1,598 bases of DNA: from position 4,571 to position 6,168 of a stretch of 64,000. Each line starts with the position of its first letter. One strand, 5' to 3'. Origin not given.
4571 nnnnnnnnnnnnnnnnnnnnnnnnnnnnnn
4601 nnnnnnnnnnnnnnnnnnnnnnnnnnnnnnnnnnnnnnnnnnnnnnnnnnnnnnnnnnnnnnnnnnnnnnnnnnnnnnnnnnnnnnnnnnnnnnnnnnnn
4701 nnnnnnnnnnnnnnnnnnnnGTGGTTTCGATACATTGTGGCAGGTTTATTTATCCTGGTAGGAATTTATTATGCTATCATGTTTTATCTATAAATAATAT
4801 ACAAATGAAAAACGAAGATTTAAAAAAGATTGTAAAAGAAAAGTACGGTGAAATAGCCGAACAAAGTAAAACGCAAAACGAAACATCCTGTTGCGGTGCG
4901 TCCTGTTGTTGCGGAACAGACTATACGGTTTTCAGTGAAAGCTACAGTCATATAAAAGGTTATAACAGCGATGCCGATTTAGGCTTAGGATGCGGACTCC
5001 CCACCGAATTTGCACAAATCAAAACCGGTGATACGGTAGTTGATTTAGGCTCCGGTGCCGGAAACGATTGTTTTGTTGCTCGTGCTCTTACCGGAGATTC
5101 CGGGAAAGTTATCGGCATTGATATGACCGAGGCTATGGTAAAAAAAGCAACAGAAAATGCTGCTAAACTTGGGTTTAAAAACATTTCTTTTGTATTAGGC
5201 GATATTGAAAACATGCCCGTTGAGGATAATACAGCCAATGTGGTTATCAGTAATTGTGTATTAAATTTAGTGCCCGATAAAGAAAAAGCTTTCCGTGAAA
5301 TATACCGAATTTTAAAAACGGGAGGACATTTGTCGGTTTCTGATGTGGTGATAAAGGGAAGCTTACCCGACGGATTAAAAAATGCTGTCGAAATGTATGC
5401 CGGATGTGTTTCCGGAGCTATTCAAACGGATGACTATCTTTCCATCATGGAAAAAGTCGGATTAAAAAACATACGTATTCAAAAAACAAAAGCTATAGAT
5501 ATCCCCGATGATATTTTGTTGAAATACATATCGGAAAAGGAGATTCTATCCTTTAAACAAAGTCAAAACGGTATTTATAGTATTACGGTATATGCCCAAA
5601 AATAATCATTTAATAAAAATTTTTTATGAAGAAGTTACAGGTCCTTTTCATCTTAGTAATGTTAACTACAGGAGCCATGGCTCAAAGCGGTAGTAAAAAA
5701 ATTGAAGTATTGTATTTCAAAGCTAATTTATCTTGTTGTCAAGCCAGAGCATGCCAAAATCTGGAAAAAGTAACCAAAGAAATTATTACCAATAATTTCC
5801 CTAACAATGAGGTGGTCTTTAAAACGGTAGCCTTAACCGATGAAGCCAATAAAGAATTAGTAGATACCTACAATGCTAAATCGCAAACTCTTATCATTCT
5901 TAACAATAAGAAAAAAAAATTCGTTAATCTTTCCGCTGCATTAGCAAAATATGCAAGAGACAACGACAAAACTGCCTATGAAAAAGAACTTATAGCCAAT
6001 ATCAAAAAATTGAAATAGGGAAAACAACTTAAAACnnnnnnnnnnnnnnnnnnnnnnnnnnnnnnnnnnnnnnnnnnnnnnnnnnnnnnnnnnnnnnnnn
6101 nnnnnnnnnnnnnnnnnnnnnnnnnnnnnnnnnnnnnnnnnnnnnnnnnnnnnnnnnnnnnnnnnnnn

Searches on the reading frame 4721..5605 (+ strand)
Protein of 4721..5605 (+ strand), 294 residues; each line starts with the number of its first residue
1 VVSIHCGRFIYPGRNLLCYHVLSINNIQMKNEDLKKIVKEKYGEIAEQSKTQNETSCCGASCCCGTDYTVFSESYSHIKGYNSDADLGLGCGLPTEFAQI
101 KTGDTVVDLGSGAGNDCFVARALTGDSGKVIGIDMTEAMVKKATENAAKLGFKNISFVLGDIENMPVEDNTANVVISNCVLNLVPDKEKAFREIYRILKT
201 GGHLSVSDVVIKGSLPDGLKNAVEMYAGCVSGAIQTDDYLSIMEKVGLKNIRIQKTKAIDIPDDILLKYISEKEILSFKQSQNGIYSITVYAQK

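Call 3: search_protein_families(library=pfam, proteins=[window:4721-5605:+], max_evalue=0.01)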
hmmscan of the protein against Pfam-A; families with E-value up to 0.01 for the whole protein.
window:4721-5605:+ (294 aa): 19 families
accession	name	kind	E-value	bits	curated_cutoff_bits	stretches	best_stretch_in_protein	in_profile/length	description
PF13847.12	Methyltransf_31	-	3.4e-40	137.5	27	1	101-246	2-144/145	Methyltransferase domain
PF08241.18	Methyltransf_11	-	6.8e-22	78.4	21.2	1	107-205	1-94/95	Methyltransferase domain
PF13649.12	Methyltransf_25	-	1.1e-21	77.7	27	1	106-202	1-97/97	Methyltransferase domain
PF01209.24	Ubie_methyltran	-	4.4e-20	72.5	20.1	1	99-227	44-170/233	ubiE/COQ5 methyltransferase family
PF08242.18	Methyltransf_12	-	2.2e-12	48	30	1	107-204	1-98/98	Methyltransferase domain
PF13489.12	Methyltransf_23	-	2.9e-12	47.1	27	1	97-251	16-162/164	Methyltransferase domain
PF01135.25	PCMT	-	1.5e-09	38.3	20.3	1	94-161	65-132/210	Protein-L-isoaspartate(D-aspartate) O-methyltransferase (PCMT)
PF05148.21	Methyltransf_8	-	1.1e-07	32.4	27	1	156-210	107-160/219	Hypothetical methyltransferase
PF06325.19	PrmA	-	2.1e-07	31.2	22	1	99-209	158-261/296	Ribosomal protein L11 methyltransferase (PrmA)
PF13679.12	Methyltransf_32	-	2.3e-07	31.3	27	1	101-174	24-104/143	Methyltransferase domain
PF02390.23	Methyltransf_4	-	2e-05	24.5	24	1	105-162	4-60/173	Putative methyltransferase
PF01728.25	FtsJ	-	0.00013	22.4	24.1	1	96-177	15-89/181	FtsJ-like methyltransferase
PF05175.20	MTS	-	0.00017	21.7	23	1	102-179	31-106/170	Methyltransferase small domain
PF24675.1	NpmA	-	0.00047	19.9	60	1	103-168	24-92/214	16S rRNA (adenine(1408)-N(1))-methyltransferase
PF08003.17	Methyltransf_9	-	0.0016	18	23.8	1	103-259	116-271/315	Protein of unknown function (DUF1698)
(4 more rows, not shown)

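Call 5: search_protein_families(library=ncbifam, proteins=[window:4805-5605:+], max_evalue=0.001)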
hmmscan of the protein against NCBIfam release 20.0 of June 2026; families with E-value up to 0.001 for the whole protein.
window:4805-5605:+ (266 aa): 58 families (the best 25 are shown)
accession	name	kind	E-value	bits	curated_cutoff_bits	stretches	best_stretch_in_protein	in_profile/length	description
NF008823.0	PRK11873.1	subfamily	6.5e-104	347.2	263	1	1-266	2-267/272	arsenite methyltransferase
NF041537.1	ArsM_AhpD_UU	exception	1.2e-48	165.7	510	1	62-226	64-228/345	arsenite methyltransferase/AhpD domain selenoprotein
NF047649.1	MTase_UXPK_star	exception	9.3e-47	159.4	460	1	6-226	13-229/283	methyltransferase/UXPK-star double selenoprotein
NF041536.1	ArsM_DUF2284_UU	exception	1.7e-42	145.3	575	1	57-227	59-229/459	arsenite methyltransferase/DUF2284 domain selenoprotein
NF040538.1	methyl_ArsM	equivalog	5.7e-40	137.6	500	2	139-228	167-258/356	arsinothricin biosynthesis methyltransferase ArsM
NF040539.1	AST_met_ArsM_2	exception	1.4e-27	97.2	240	1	75-227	57-212/262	putative arsinothricin biosynthesis methyltransferase ArsM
NF038099.1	AsSugarArsM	exception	2.9e-26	92.4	400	1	49-232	33-225/321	arsenosugar biosynthesis arsenite methyltransferase ArsM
NF045667.1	MTase_DVU1556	equivalog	9.3e-26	90.6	155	1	68-223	16-163/213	DVU_1556 family methyltransferase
NF001244.0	PRK00216.1-5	equivalog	1.2e-17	64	216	1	70-198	44-171/236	bifunctional demethylmenaquinone methyltransferase/2-methoxy-6-polyprenyl-1,4-benzoquinol methylase UbiE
NF001240.0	PRK00216.1-1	equivalog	2.3e-17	62.9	378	1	68-181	57-171/251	bifunctional demethylmenaquinone methyltransferase/2-methoxy-6-polyprenyl-1,4-benzoquinol methylase UbiE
TIGR01934.1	MenG_MenH_UbiE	subfamily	5e-16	58.7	158.35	1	71-199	36-160/223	ubiquinone/menaquinone biosynthesis methyltransferase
NF052510.1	methyltran_MpqE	exception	7.2e-16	58.3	335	1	68-176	40-149/234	methyl-plastoquinone biosynthesis methyltransferase MpqE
NF001243.0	PRK00216.1-4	equivalog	4e-15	55.8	235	1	71-177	44-150/237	demethylmenaquinone methyltransferase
TIGR02072.1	BioC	equivalog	9.9e-15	55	184.95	1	76-188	36-141/244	malonyl-ACP O-methyltransferase BioC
TIGR02752.1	MenG_heptapren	equivalog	5.9e-14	52.1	419.85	1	71-178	42-149/231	demethylmenaquinone methyltransferase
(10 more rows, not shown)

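Call 19: find_related_loci(query=window:4805-5602:+, collection=metagenome_contigs, flank=10000)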
Query window:4805-5602:+ (266 aa) in metagenome_contigs; peptide patterns used: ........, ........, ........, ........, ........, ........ (x = any residue, [..] = any of these).
239 stretches matched a pattern; 28 encode a relative of the query (tblastn E <= 1e-3); 28 distinct loci.
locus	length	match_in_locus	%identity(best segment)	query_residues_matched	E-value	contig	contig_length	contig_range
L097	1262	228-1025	94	1-266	9e-174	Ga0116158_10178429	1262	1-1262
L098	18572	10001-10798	93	1-266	5e-157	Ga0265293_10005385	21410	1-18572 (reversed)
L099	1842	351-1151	69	1-266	6e-132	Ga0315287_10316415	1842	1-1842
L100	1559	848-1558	70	1-236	7e-123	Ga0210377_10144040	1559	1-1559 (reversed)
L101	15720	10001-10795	60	3-266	2e-111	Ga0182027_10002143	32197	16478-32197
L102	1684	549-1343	58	3-266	1e-114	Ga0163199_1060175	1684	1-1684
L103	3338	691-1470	60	6-266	1e-105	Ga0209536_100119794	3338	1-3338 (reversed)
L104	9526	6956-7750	59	1-266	4e-101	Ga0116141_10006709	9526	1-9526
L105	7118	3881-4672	57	1-266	2e-100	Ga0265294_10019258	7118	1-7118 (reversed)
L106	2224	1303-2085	58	6-266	3e-103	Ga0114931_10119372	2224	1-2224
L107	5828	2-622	70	60-266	2e-98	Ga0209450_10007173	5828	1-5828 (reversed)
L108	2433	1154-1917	64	1-266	1e-99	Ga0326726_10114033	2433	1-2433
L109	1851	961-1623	52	1-221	6e-69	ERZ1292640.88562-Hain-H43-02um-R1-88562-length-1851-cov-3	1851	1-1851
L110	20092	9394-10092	46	2-226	3e-65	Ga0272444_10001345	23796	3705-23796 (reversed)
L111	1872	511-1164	50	1-220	2e-67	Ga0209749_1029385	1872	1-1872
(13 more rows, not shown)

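Call 40: find_homologous_proteins(query=window:4805-5602:+, max_evalue=1e-20)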
Query window:4805-5602:+ (266 aa): 8000 proteins with E <= 1e-20 among 8000 candidates; the best 120 are listed.
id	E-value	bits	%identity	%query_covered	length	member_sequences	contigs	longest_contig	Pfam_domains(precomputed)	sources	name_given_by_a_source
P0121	2.2e-165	566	97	100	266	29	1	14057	PF13847.13,PF13489.13,PF08003.18,PF06325.20,PF13649.13,PF05148.22,PF01135.26,PF13679.13,PF01209.25,PF08241.19,PF08242.19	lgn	-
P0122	7.5e-160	548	93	100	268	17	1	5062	PF13847.13,PF13489.13,PF06325.20,PF13649.13,PF05148.22,PF01135.26,PF13679.13,PF01209.25,PF08241.19,PF08242.19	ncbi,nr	ncbi:MAG TPA: arsenite methyltransferase, partial [Bacteroidales bacterium]|nr:arsenite methyltransf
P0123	4.0e-157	539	91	100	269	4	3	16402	PF13847.13,PF13489.13,PF08003.18,PF06325.20,PF13649.13,PF05148.22,PF01135.26,PF13679.13,PF01209.25,PF08241.19,PF08242.19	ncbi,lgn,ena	-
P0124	1.5e-151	521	89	100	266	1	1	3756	PF13847.13,PF13489.13,PF06325.20,PF13649.13,PF05148.22,PF01135.26,PF13679.13,PF01209.25,PF08241.19,PF08242.19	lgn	-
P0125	1.6e-151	521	86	100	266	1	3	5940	PF13847.13,PF13489.13,PF06325.20,PF13649.13,PF05148.22,PF01135.26,PF13679.13,PF01209.25,PF08241.19,PF08242.19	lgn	-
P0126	2.1e-150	517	87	100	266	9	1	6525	PF13847.13,PF13489.13,PF06325.20,PF13649.13,PF05148.22,PF01135.26,PF13679.13,PF01209.25,PF08241.19,PF08242.19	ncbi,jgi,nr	ncbi:MAG: arsenite methyltransferase [Bacteroidales bacterium]|jgi:SAM-dependent methyltransferase|n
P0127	1.5e-142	492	81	100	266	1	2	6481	PF13847.13,PF13489.13,PF06325.20,PF13649.13,PF05148.22,PF01135.26,PF13679.13,PF01209.25,PF08241.19,PF08242.19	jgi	-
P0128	3.9e-141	487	82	100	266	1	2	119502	PF13847.13,PF13489.13,PF06325.20,PF13649.13,PF05148.22,PF01135.26,PF13679.13,PF01209.25,PF08241.19,PF08242.19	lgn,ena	-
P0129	5.4e-139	480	81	100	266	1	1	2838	PF13847.13,PF13489.13,PF06325.20,PF13649.13,PF05148.22,PF01135.26,PF13679.13,PF01209.25,PF08241.19,PF08242.19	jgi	-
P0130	2.0e-134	465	78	100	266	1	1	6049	PF13489.13,PF08003.18,PF08241.19,PF13847.13,PF06325.20,PF13649.13,PF01170.25,PF01135.26,PF13679.13,PF01728.26,PF01209.25,PF08242.19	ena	-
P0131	1.0e-127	443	74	100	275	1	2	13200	PF13847.13,PF13489.13,PF08003.18,PF06325.20,PF13649.13,PF05148.22,PF01135.26,PF13679.13,PF01209.25,PF08241.19,PF08242.19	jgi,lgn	jgi:ubiquinone/menaquinone biosynthesis C-methylase UbiE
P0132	2.5e-127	442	74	100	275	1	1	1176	PF13847.13,PF13489.13,PF08003.18,PF06325.20,PF13649.13,PF05148.22,PF01135.26,PF13679.13,PF01209.25,PF08241.19,PF08242.19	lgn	-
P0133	9.1e-127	440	74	100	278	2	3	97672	PF13489.13,PF08003.18,PF08241.19,PF13847.13,PF06325.20,PF13649.13,PF05148.22,PF01135.26,PF13679.13,PF01728.26,PF01209.25,PF08242.19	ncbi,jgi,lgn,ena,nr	ncbi:MAG TPA: arsenite methyltransferase [Bacteroidales bacterium]|nr:arsenite methyltransferase [Ba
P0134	1.1e-126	440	74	100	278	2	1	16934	PF13847.13,PF13489.13,PF08003.18,PF06325.20,PF13649.13,PF05148.22,PF01135.26,PF13679.13,PF01209.25,PF08241.19,PF08242.19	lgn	-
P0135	3.7e-126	438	73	100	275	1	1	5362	PF13489.13,PF08003.18,PF08241.19,PF13847.13,PF06325.20,PF13649.13,PF05148.22,PF20922.4,PF01135.26,PF13679.13,PF01209.25,PF08242.19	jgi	-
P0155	1.2e-121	423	72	100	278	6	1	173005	PF13847.13,PF13489.13,PF06325.20,PF13649.13,PF01135.26,PF13679.13,PF01209.25,PF08241.19,PF08242.19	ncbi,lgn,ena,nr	ncbi:MAG: arsenite methyltransferase [Bacteroidetes bacterium]|nr:arsenite methyltransferase [Bacter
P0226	5.4e-119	415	72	100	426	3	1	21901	PF13847.13,PF13489.13,PF06325.20,PF13649.13,PF00581.26,PF05148.22,PF01135.26,PF01209.25,PF08241.19,PF08242.19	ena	-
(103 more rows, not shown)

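Call 41: find_encoding_contigs(protein=P0133, flank=10000, max_places=1)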
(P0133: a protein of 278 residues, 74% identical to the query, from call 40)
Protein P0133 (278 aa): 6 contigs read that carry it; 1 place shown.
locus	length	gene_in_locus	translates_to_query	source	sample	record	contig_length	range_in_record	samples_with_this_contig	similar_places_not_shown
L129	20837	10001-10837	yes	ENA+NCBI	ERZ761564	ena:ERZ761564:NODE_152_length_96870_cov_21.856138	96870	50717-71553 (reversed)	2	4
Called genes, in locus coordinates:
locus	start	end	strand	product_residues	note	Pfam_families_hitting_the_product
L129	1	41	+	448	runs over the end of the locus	PF03773:ArsP_1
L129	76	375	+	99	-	-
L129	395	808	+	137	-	PF02596:DUF169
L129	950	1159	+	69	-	-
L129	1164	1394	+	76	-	PF02627:CMD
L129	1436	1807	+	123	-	PF08859:DGC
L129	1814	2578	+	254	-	PF13192:Thioredoxin_3, PF13905:Thioredoxin_8 (faint), PF13462:Thioredoxin_4 (faint), PF00085:Thioredoxin, PF13098:Thioredoxin_2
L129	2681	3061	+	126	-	-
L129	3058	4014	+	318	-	PF13557:Phenol_MetA_deg (weak)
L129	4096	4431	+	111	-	PF01022:HTH_5, PF12840:HTH_20, PF13412:HTH_24 (weak), PF08279:HTH_11 (weak), PF13545:HTH_Crp_2 (weak)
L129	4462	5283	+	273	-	-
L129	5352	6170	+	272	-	-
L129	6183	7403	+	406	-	PF12704:MacB_PCD, PF02687:FtsX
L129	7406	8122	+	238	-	PF00005:ABC_tran, PF13481:AAA_25 (faint), PF13304:AAA_21 (weak)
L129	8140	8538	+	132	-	PF22544:HYDIN_VesB_CFA65-like_Ig, PF07610:DUF1573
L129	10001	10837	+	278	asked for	PF01135:PCMT, PF01209:Ubie_methyltran, PF06325:PrmA, PF13489:Methyltransf_23, PF13847:Methyltransf_31, PF08241:Methyltransf_11, PF08242:Methyltransf_12, PF13649:Methyltransf_25, +4 more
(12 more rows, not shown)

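Call 42: find_encoding_contigs(protein=P0226, flank=10000, max_places=1)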
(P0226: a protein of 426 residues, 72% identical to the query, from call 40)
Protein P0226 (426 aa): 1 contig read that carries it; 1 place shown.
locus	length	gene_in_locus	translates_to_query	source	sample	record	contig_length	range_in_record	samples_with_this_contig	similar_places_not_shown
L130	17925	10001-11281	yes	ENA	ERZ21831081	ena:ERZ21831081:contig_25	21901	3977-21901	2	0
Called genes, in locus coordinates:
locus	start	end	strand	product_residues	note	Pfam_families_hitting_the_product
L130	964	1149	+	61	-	-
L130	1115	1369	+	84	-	PF03773:ArsP_1 (weak)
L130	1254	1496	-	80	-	-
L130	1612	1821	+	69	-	PF13192:Thioredoxin_3 (weak)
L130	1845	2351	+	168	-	PF13905:Thioredoxin_8 (faint), PF00085:Thioredoxin, PF13098:Thioredoxin_2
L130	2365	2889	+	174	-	PF00578:AhpC-TSA, PF08534:Redoxin, PF13905:Thioredoxin_8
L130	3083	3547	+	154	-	PF00581:Rhodanese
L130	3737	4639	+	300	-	PF03631:Virul_fac_BrkB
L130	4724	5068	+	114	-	PF01022:HTH_5, PF12840:HTH_20, PF13412:HTH_24 (weak), PF08279:HTH_11 (weak)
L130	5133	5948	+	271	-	-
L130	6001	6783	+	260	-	-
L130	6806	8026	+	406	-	PF12704:MacB_PCD, PF02687:FtsX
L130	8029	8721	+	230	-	PF00005:ABC_tran, PF13304:AAA_21 (weak)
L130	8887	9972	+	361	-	PF07291:MauE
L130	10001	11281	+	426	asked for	PF00581:Rhodanese, PF01135:PCMT, PF13489:Methyltransf_23, PF01209:Ubie_methyltran, PF13847:Methyltransf_31, PF08241:Methyltransf_11, PF08242:Methyltransf_12, PF13649:Methyltransf_25, +2 more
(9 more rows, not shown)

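Call 43: find_encoding_contigs(protein=P0155, flank=10000, max_places=1)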
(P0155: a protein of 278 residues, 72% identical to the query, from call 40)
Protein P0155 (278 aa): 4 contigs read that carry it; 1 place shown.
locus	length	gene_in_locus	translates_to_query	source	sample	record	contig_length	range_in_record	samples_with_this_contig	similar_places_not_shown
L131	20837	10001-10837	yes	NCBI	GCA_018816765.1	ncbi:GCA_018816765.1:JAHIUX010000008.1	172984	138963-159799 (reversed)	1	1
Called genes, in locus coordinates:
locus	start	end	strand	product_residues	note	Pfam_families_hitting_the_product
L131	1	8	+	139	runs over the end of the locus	-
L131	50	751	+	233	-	PF13386:DsbD_2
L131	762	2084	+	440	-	PF03773:ArsP_1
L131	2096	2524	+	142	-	PF00581:Rhodanese (weak)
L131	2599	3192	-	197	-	PF00027:cNMP_binding, PF13545:HTH_Crp_2, PF00325:Crp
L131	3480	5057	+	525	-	PF14522:Cytochrome_C7 (faint), PF22113:Mtrc-MtrF_II-IV_dom (faint), PF11783:Cytochrome_cB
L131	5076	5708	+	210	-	PF01292:Ni_hydr_CYTB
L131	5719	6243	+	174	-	PF00581:Rhodanese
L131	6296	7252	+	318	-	PF00581:Rhodanese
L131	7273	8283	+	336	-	PF07396:Porin_O_P (weak)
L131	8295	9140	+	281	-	PF00581:Rhodanese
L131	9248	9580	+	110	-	PF12840:HTH_20, PF01022:HTH_5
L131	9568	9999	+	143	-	PF01451:LMWPc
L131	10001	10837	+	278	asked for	PF01135:PCMT, PF13489:Methyltransf_23, PF01209:Ubie_methyltran, PF06325:PrmA (weak), PF13847:Methyltransf_31, PF08241:Methyltransf_11, PF08242:Methyltransf_12, PF13649:Methyltransf_25, +1 more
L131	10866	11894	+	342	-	PF01758:SBF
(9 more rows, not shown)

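Call 56: find_encoding_contigs(protein=P0130, flank=10000, max_places=2)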
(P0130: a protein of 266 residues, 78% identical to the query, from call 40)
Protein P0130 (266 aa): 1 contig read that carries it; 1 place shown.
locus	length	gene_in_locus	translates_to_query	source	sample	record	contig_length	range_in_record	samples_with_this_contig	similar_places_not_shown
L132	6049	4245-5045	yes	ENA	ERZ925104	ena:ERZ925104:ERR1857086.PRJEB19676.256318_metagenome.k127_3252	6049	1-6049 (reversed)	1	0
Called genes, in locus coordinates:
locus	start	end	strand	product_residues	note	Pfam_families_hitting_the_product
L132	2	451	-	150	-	?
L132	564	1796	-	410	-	PF00675:Peptidase_M16, PF05193:Peptidase_M16_C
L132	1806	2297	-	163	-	PF04073:tRNA_edit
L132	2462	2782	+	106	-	PF12840:HTH_20, PF01022:HTH_5, PF12802:MarR_2 (weak)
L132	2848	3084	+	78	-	PF13192:Thioredoxin_3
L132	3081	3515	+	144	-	-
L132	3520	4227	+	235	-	PF02683:DsbD_TM, PF13386:DsbD_2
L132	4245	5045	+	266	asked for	PF01135:PCMT, PF13489:Methyltransf_23, PF01209:Ubie_methyltran, PF01728:FtsJ (weak), PF13847:Methyltransf_31, PF08241:Methyltransf_11, PF08242:Methyltransf_12, PF13649:Methyltransf_25, +4 more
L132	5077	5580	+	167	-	PF00583:Acetyltransf_1, PF13673:Acetyltransf_10 (weak), PF13508:Acetyltransf_7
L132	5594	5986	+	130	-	-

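Call 57: find_encoding_contigs(protein=P0131, flank=10000, max_places=1)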
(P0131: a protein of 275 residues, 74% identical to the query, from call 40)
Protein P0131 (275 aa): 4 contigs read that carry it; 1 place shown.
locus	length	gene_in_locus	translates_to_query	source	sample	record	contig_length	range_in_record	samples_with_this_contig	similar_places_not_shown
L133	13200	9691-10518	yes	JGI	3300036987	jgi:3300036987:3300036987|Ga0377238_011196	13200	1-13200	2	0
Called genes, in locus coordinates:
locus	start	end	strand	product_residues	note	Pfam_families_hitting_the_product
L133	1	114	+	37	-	?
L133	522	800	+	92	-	PF01197:Ribosomal_L31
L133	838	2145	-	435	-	PF00009:GTP_EFTU, PF01926:MMR_HSR1, PF02421:FeoB_N, PF04548:AIG1, PF00009:GTP_EFTU, PF01926:MMR_HSR1, PF02421:FeoB_N, PF14714:KH_dom-like, +8 more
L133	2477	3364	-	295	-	PF00009:GTP_EFTU (weak), PF03193:RsgA_GTPase (faint), PF10662:PduV-EutP (weak), PF00350:Dynamin_N (faint), PF01926:MMR_HSR1, PF02421:FeoB_N, PF07650:KH_2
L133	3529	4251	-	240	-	-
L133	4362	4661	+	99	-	PF01022:HTH_5, PF12840:HTH_20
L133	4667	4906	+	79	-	PF13192:Thioredoxin_3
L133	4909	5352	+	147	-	-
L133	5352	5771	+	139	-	-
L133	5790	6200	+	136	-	-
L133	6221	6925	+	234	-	PF13386:DsbD_2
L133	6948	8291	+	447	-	PF03773:ArsP_1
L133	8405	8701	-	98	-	-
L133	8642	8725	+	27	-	-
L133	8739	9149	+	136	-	PF07610:DUF1573, PF22544:HYDIN_VesB_CFA65-like_Ig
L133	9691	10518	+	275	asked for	PF01135:PCMT, PF13489:Methyltransf_23, PF01209:Ubie_methyltran, PF06325:PrmA, PF08003:Methyltransf_9, PF13649:Methyltransf_25, PF13847:Methyltransf_31, PF08241:Methyltransf_11, +3 more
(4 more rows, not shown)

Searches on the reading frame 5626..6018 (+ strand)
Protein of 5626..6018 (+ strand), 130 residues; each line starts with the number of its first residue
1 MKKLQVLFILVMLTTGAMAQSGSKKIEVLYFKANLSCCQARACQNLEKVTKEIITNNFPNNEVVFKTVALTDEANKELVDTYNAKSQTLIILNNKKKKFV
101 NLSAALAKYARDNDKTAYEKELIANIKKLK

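Call 3: search_protein_families(library=pfam, proteins=[window:5626-6018:+], max_evalue=0.01)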
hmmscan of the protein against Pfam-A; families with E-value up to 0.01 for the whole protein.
window:5626-6018:+ (130 aa): 0 families

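Call 5: search_protein_families(library=ncbifam, proteins=[window:5626-6018:+], max_evalue=0.001)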
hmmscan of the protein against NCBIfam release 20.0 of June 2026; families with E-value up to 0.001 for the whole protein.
window:5626-6018:+ (130 aa): 1 family
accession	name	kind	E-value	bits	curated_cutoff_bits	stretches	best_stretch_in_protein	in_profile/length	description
NF040494.1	nitrored_ArsF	subfamily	7.7e-15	55.2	60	1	26-128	1-105/106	nitrophenyl compound nitroreductase subunit ArsF family protein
